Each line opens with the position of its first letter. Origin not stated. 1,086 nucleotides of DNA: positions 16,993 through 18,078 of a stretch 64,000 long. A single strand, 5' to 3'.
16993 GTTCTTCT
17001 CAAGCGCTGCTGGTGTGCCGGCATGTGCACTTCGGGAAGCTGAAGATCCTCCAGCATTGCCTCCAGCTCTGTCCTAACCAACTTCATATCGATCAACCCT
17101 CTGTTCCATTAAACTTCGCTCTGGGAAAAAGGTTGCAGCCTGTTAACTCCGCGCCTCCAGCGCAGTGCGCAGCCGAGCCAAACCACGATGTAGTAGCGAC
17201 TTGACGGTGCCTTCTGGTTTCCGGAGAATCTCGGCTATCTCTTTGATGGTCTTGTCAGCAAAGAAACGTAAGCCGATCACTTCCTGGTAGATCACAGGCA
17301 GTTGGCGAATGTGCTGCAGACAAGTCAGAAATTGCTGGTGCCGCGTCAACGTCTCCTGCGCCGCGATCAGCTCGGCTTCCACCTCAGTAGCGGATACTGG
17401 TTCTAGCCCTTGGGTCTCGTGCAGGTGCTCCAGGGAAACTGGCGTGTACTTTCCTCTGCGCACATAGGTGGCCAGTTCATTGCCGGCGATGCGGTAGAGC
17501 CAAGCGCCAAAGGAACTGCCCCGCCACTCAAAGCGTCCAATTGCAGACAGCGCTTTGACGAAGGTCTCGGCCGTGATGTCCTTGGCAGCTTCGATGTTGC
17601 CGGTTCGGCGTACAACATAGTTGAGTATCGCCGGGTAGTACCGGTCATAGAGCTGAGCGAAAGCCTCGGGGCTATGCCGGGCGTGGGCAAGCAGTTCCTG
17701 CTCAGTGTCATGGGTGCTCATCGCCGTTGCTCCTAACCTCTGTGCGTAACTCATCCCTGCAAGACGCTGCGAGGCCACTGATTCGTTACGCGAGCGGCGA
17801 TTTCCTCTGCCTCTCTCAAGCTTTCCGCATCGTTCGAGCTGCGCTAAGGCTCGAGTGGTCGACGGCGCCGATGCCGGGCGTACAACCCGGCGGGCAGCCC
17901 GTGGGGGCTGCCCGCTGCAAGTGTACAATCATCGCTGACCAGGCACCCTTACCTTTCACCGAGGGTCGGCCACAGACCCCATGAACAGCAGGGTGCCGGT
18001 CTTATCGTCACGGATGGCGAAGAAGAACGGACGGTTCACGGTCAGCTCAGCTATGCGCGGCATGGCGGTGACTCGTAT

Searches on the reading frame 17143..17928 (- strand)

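Call 49: search_protein_families(library=pfam, proteins=[window:17143-17928:-], max_evalue=0.00001)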
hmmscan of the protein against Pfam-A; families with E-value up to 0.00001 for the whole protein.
window:17143-17928:- (261 aa): 3 families
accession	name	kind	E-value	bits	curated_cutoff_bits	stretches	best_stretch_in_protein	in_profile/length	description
PF04542.20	Sigma70_r2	-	2.2e-16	59.8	24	1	93-159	1-68/71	Sigma-70 region 2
PF08281.18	Sigma70_r4_2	-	4.3e-13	49.1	25.7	1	207-253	8-54/54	Sigma-70, region 4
PF04545.22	Sigma70_r4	-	3.2e-12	46.2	24.1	1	209-254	4-49/50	Sigma-70, region 4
